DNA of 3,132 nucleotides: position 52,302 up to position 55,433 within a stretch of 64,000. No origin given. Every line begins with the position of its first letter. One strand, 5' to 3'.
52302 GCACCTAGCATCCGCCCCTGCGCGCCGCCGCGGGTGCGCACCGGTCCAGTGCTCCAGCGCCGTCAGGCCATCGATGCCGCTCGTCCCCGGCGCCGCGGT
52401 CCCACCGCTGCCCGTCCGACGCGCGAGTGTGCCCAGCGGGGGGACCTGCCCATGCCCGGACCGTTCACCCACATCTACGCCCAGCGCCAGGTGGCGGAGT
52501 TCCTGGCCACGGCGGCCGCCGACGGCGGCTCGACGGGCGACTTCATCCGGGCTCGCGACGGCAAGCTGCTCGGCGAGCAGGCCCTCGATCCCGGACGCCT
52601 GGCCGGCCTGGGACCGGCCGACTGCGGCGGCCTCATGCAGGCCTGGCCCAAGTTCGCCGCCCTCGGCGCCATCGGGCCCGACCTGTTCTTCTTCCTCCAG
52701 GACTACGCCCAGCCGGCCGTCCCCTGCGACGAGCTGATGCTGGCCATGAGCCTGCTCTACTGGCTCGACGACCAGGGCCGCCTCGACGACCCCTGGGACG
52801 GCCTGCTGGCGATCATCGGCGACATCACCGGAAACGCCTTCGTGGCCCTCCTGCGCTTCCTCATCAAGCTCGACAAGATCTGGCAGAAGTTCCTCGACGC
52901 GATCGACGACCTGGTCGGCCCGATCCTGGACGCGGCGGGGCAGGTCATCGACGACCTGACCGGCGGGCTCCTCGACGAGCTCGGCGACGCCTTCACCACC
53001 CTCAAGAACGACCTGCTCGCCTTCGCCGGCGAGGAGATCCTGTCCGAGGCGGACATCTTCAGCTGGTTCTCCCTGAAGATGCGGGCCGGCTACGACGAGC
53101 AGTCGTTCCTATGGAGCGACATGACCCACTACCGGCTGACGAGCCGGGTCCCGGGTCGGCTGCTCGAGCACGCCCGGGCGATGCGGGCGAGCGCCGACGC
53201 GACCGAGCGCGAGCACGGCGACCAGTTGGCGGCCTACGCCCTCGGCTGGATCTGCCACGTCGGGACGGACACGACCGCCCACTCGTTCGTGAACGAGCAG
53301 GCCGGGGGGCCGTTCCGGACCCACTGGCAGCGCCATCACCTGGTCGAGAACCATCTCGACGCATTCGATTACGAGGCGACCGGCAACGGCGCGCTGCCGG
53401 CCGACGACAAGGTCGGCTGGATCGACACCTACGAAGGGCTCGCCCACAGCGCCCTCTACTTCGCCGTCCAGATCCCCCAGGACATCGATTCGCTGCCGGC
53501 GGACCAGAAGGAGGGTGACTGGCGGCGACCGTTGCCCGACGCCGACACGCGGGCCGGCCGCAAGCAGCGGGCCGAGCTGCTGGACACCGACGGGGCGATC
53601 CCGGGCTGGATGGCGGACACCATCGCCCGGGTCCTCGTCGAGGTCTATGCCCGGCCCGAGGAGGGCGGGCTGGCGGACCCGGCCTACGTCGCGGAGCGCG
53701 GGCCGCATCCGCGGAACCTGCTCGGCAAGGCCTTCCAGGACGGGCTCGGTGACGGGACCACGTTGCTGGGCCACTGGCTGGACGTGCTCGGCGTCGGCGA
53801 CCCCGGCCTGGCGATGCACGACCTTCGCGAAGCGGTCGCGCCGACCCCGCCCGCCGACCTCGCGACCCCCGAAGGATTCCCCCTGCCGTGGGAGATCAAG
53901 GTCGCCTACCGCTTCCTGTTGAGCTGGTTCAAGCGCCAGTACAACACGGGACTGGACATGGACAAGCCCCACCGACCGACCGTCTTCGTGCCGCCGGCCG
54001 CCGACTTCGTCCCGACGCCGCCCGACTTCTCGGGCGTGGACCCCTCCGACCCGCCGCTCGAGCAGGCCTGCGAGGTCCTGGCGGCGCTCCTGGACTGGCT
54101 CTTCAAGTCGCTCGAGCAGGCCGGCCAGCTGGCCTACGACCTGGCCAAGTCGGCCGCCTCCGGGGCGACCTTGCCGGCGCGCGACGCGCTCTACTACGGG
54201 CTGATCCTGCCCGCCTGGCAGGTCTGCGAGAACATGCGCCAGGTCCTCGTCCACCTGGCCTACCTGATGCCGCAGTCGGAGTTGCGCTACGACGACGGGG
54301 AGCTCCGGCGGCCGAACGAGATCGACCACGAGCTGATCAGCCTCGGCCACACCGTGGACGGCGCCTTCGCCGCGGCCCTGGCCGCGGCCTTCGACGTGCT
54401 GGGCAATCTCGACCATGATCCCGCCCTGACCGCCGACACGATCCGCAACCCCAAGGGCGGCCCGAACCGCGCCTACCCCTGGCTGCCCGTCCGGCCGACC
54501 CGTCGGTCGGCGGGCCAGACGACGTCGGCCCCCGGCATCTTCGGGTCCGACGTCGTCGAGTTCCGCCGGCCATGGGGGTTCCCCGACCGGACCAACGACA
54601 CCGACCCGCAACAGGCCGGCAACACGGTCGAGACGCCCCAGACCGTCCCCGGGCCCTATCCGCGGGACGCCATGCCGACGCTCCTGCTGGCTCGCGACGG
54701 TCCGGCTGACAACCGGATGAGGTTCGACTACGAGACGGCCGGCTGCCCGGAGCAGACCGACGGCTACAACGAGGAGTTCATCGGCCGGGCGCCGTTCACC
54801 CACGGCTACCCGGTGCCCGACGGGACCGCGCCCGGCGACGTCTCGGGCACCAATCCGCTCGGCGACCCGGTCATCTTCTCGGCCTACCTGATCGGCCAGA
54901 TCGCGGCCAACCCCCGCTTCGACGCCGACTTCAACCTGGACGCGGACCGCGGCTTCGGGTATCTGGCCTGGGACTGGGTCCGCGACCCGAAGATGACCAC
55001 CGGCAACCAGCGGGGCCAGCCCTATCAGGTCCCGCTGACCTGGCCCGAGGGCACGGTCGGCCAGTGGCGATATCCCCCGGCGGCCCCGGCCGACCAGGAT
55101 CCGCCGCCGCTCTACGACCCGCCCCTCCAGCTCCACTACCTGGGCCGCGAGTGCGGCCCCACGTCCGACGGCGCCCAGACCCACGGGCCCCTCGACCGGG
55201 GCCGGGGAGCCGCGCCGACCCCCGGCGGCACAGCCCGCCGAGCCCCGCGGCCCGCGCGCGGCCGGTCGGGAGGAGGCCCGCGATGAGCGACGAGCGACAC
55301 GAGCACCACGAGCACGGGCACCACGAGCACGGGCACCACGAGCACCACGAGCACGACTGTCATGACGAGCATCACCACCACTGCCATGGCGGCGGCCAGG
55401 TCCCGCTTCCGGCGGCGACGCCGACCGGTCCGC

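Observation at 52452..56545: Two-gene operon: 945-aa cytoplasmic protein with an N-terminal Zn-PLC/P1-nuclease-like domain, translationally coupled (ATGA) to a protein whose first 40 residues are about 60% His/Glu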

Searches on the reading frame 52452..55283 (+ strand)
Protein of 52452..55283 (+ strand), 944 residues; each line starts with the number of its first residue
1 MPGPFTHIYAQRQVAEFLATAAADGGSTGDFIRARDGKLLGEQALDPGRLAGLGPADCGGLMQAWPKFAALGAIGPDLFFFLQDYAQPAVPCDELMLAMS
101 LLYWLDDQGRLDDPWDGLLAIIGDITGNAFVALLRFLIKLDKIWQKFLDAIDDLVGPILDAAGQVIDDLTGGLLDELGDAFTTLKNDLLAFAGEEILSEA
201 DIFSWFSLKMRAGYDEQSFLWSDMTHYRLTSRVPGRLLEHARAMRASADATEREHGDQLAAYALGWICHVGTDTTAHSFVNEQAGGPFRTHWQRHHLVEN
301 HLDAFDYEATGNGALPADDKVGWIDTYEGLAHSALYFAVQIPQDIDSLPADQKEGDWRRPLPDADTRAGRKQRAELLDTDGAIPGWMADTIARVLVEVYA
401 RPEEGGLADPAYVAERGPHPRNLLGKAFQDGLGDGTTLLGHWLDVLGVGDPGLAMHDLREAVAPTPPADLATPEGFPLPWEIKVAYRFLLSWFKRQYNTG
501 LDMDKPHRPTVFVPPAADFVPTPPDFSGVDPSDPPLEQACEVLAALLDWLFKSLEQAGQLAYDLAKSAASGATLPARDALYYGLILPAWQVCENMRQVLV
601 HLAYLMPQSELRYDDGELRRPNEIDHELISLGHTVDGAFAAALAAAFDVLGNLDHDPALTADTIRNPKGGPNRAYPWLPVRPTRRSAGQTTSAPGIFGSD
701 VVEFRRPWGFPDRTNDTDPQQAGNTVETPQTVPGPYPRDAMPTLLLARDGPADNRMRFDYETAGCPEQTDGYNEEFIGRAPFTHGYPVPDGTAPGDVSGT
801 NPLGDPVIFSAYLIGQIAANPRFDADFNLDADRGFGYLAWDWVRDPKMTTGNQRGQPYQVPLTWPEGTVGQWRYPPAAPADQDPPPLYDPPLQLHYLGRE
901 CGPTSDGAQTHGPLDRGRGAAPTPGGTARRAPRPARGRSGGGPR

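Call 7: search_protein_families(library=pfam, proteins=[window:52452-55283:+], max_evalue=1)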
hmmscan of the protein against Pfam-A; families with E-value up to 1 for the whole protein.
window:52452-55283:+ (944 aa): 1 family
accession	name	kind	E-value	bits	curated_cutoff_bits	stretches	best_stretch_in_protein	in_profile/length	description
PF00882.24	Zn_dep_PLPC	-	1.6e-07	31.8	26.8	1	221-305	45-123/167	Zinc dependent phospholipase C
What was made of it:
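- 52452..55286 (+): Gene A: a 944-aa cytoplasmic protein and a new large subfamily of the Zn-dependent phospholipase C superfamily. Call 7: PF00882.
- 52452..53381 (+): PLC-like metal-binding domain (A residues 1-310), interrupted by a helical hairpin insertion of about 125 aa (roughly residues 92-215) with the invariant loop IDDLTGG. The Pfam match covers residues 221-305 (call 7).
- On Zn-dependent phospholipase C (PF00882): Only profile positions 45-123 of 167 are covered (call 7).
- PLC membership: PF00882 scores 31.8 bits against a cut-off of 26.8 (call 7).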

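Call 8: search_protein_families(library=ncbifam, proteins=[window:52452-55283:+], max_evalue=1)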
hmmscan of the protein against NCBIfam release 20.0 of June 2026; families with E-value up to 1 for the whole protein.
window:52452-55283:+ (944 aa): 0 families

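Call 9: search_solved_structures(query=window:52452-55283:+, max_evalue=10, show_alignments=2)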
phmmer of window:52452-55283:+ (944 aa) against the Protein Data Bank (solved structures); distinct sequences matched with E-value up to 10: 5.
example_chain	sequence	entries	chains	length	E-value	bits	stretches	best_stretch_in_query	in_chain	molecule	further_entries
9eqq_A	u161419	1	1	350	0.33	12.1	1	285-336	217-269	Uhgb_MS mannoside synthase from an unknown human gut bacterium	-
9erg_A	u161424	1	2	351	0.34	12.1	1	285-336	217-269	Uhgb_MS mannoside synthase from an unknown human gut bacterium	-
9erh_A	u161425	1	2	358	0.35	12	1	285-336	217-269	Uhgb_MS mannoside synthase from an unknown human gut bacterium in complex with 1,2-beta-ma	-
1bak_A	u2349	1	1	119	0.85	10.8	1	269-303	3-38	G-PROTEIN COUPLED RECEPTOR KINASE 2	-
5ayd_A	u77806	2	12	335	1.4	10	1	286-338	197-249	Beta-1,4-mannooligosaccharide phosphorylase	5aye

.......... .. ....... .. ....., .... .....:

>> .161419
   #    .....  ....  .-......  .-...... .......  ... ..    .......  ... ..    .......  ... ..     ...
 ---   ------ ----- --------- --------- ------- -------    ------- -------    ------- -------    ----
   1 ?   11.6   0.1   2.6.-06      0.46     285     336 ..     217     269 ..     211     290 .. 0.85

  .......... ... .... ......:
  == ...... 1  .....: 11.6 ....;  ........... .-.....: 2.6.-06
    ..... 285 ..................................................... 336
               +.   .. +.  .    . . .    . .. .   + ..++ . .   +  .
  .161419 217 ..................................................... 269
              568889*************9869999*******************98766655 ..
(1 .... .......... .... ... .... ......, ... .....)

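Call 12: find_homologous_proteins(query=window:52452-55283:+)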
Query window:52452-55283:+ (944 aa): 575 proteins with E <= 0.001 among 8000 candidates; the best 120 are listed.
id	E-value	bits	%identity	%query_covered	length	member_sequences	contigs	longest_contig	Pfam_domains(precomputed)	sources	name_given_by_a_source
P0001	0.0e+0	2213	100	100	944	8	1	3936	PF00882.25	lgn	-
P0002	0.0e+0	1538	71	97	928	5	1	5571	PF00882.25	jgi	jgi:hypothetical protein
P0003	0.0e+0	1533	70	97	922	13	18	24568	PF00882.25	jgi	jgi:hypothetical protein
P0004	0.0e+0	1533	71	95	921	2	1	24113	PF00882.25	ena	-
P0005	0.0e+0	1531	72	95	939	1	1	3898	PF00882.25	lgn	-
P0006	0.0e+0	1521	72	96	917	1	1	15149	PF00882.25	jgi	jgi:hypothetical protein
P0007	0.0e+0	1516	71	95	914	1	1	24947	PF00882.25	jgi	jgi:hypothetical protein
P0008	0.0e+0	1513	71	95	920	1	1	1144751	PF00882.25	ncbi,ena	-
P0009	0.0e+0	1508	71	95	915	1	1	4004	PF00882.25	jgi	jgi:Zinc dependent phospholipase C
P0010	0.0e+0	1508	70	95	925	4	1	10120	PF00882.25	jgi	jgi:hypothetical protein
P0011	0.0e+0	1506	71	96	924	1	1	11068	PF00882.25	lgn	-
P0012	0.0e+0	1506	70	95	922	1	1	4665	PF00882.25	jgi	jgi:hypothetical protein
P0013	0.0e+0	1500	70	95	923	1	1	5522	PF00882.25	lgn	-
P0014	0.0e+0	1499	70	96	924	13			PF00882.25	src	-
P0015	0.0e+0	1499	71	95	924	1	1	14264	PF00882.25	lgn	-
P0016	0.0e+0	1498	72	95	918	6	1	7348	PF00882.25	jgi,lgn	-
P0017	0.0e+0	1497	70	96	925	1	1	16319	PF00882.25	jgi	jgi:hypothetical protein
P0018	0.0e+0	1492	70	95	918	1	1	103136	PF00882.25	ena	-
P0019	0.0e+0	1489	70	95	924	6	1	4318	PF00882.25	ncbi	-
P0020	0.0e+0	1483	70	96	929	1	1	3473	PF00882.25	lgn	-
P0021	0.0e+0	1475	70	95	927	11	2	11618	PF00882.25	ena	-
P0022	0.0e+0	1472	70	95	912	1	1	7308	PF00882.25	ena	-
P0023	0.0e+0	1459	69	96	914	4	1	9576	PF00882.25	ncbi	-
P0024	0.0e+0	1455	69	95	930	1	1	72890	PF00882.25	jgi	jgi:zinc dependent phospholipase C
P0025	0.0e+0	1442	68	95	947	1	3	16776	PF00882.25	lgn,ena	-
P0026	0.0e+0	1427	73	89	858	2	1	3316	PF00882.25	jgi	-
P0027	0.0e+0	1397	66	95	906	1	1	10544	PF00882.25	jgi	jgi:hypothetical protein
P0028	0.0e+0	1310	64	95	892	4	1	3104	PF00882.25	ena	-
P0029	0.0e+0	1296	65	95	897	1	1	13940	PF00882.25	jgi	jgi:hypothetical protein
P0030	0.0e+0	1275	64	95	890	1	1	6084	PF00882.25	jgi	jgi:hypothetical protein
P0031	0.0e+0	1255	64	94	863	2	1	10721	PF00882.25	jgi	-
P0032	0.0e+0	1251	62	95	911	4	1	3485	PF00882.25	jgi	jgi:hypothetical protein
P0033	0.0e+0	1238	61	95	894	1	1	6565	PF00882.25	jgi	jgi:hypothetical protein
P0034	0.0e+0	1237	61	95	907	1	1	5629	PF00882.25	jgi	jgi:Zinc dependent phospholipase C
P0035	0.0e+0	1235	61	95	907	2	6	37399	PF00882.25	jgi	jgi:hypothetical protein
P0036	0.0e+0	1224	62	96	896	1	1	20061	PF00882.25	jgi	jgi:hypothetical protein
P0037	0.0e+0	1222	62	95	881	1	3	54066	PF00882.25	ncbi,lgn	-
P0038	0.0e+0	1219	61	96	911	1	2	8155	PF00882.25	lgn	-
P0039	0.0e+0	1213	62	95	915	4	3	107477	PF00882.25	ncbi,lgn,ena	-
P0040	0.0e+0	1208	60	97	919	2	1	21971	PF00882.25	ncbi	-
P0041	0.0e+0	1201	60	95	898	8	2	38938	PF00882.25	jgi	-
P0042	0.0e+0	1192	60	95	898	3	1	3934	PF00882.25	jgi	-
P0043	0.0e+0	1179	59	95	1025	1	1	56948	PF00882.25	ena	-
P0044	0.0e+0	1178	59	96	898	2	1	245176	PF00882.25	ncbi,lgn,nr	ncbi:zinc dependent phospholipase C family protein [Arthrobacter livingstonensis]|nr:zinc dependent 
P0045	0.0e+0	1172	59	95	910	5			PF00882.25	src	-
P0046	0.0e+0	1170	59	95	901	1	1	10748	PF00882.25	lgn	-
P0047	0.0e+0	1168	58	96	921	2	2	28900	PF00882.25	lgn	-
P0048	0.0e+0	1164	59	95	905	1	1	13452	PF00882.25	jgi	jgi:hypothetical protein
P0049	0.0e+0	1158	57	99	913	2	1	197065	PF00882.25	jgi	jgi:hypothetical protein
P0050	0.0e+0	1155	58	95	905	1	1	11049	PF00882.25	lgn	-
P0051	0.0e+0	1150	58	96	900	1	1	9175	PF00882.25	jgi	jgi:hypothetical protein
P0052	0.0e+0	1148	65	81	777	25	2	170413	PF00882.25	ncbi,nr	ncbi:MAG: zinc dependent phospholipase C family protein [Candidatus Microthrix subdominans]|nr:zinc 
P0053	0.0e+0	1140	59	97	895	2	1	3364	PF00882.25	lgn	-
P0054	0.0e+0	1136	57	95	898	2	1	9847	PF00882.25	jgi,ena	-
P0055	0.0e+0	1136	58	95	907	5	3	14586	PF00882.25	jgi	jgi:hypothetical protein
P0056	0.0e+0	1135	58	95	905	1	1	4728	PF00882.25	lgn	-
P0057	0.0e+0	1134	58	95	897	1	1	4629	PF00882.25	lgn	-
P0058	0.0e+0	1131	59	96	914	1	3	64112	PF00882.25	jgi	jgi:hypothetical protein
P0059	0.0e+0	1131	58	97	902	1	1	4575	PF00882.25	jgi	-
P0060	0.0e+0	1122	58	95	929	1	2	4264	PF00882.25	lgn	-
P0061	0.0e+0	1120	56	96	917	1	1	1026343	PF00882.25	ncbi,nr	ncbi:hypothetical protein MMC30_000252 [Trapelia coarctata]|nr:hypothetical protein [Trapelia coarct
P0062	0.0e+0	1117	56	96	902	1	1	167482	PF00882.25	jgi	jgi:hypothetical protein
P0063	0.0e+0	1112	55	95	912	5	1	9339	PF00882.25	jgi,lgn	jgi:hypothetical protein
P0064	0.0e+0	1109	57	96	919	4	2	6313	PF00882.25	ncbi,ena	-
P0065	0.0e+0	1108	66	81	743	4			PF00882.25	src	-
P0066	0.0e+0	1106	56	95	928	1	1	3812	PF00882.25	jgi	jgi:hypothetical protein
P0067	0.0e+0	1105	57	95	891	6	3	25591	PF00882.25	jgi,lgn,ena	jgi:hypothetical protein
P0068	0.0e+0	1104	55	96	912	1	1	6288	PF00882.25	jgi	jgi:hypothetical protein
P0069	0.0e+0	1103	56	95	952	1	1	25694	PF00882.25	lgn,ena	-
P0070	0.0e+0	1101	57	96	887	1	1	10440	PF00882.25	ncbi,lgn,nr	ncbi:MAG: zinc dependent phospholipase C family protein [Kineosporiaceae bacterium]|nr:zinc dependen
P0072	0.0e+0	1097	55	95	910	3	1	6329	PF00882.25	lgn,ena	-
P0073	0.0e+0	1092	55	95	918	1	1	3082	PF00882.25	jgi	-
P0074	0.0e+0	1092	54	96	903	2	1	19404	PF00882.25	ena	-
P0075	0.0e+0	1092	56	95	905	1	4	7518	PF00882.25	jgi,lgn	jgi:hypothetical protein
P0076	0.0e+0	1090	55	96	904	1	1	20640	PF00882.25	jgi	jgi:hypothetical protein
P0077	0.0e+0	1089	55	96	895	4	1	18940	PF00882.25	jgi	-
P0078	0.0e+0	1078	53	96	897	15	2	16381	PF00882.25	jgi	jgi:hypothetical protein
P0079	0.0e+0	1078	54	96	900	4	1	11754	PF00882.25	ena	-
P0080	0.0e+0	1078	54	98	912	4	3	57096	PF00882.25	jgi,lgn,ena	jgi:hypothetical protein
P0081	0.0e+0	1075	55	96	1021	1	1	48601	PF00882.25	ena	-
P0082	0.0e+0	1074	54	95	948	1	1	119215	PF00882.25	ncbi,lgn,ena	-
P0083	0.0e+0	1068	53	95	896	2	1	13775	PF00882.25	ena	-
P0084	0.0e+0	1064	52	95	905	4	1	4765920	PF00882.25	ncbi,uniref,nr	ncbi:hypothetical protein Dda_2417 [Drechslerella dactyloides]|uniref:Phospholipase C/D domain-conta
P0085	0.0e+0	1063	55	97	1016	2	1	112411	PF00882.25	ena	-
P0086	0.0e+0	1057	52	95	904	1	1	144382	PF00882.25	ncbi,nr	ncbi:hypothetical protein ABW19_dt0205551 [Dactylella cylindrospora]|nr:hypothetical protein ABW19_d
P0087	0.0e+0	1035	56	90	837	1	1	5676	PF00882.25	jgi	jgi:hypothetical protein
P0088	0.0e+0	1029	52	96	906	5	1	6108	PF00882.25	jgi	jgi:hypothetical protein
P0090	0.0e+0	1024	51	95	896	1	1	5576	PF00882.25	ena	-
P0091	0.0e+0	1018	50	95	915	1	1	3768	PF00882.25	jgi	jgi:hypothetical protein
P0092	0.0e+0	1012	53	95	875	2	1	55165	PF00882.25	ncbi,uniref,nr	ncbi:hypothetical protein FMUND_13675 [Fusarium mundagurra]|uniref:Phospholipase C/D domain-containi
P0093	9.6e-291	986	52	95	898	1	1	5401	PF00882.25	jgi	jgi:hypothetical protein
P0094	3.9e-290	984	51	95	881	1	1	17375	PF00882.25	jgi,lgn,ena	-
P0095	9.8e-277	939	50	96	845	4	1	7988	PF00882.25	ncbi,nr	ncbi:hypothetical protein F5882DRAFT_501242 [Hyaloscypha sp. PMI_1271]|nr:hypothetical protein F5882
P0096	4.8e-273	927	51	96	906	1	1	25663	PF00882.25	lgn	-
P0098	2.1e-270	918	51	89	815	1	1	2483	PF00882.25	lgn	-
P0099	7.8e-269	913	69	61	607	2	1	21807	PF00882.25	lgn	-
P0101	1.1e-253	863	58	71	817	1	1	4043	PF00882.25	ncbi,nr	ncbi:hypothetical protein HC762_01205, partial [bacterium]|nr:hypothetical protein [bacterium]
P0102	7.0e-240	817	46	100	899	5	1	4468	PF00882.25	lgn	-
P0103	1.3e-234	800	58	66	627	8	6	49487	PF00882.25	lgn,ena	-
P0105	2.7e-223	762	61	60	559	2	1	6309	PF00882.25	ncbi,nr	ncbi:MAG: zinc dependent phospholipase C family protein, partial [Candidatus Eremiobacteraeota bacte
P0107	5.7e-216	738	46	92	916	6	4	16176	PF00882.25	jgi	-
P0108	5.0e-215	735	57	61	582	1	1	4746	PF00882.25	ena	-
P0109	2.7e-208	713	56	61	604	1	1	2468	PF00882.25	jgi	jgi:hypothetical protein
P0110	2.9e-208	713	45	92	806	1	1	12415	PF00882.25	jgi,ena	jgi:hypothetical protein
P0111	1.7e-195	670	43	95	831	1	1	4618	PF00882.25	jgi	jgi:hypothetical protein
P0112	3.4e-194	666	41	95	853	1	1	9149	PF00882.25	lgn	-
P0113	1.7e-190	654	42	95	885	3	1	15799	PF00882.25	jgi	jgi:hypothetical protein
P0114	3.8e-188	646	42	95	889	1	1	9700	PF00882.25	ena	-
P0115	1.6e-187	644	57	52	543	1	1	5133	PF00882.25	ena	-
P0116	6.7e-187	642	56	54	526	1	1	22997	PF00882.25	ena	-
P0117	1.2e-186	641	41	95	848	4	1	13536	PF00882.25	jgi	jgi:hypothetical protein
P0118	1.5e-185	637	41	96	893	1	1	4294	PF00882.25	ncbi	-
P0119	2.8e-185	636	41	95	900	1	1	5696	PF00882.25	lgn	-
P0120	2.4e-183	630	41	95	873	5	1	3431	PF00882.25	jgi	jgi:hypothetical protein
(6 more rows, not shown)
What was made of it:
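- On Zn-dependent phospholipase C (PF00882): Homologs carry the same precomputed Pfam assignment (call 12).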

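Call 16: search_protein_families(library=padloc, proteins=[window:52452-55283:+], max_evalue=0.1)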
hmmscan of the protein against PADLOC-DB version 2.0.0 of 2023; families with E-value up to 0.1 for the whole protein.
window:52452-55283:+ (944 aa): 0 families
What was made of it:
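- Tried and rejected: NCBIfam (call 8) and PADLOC (call 16) had no model for A or B.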
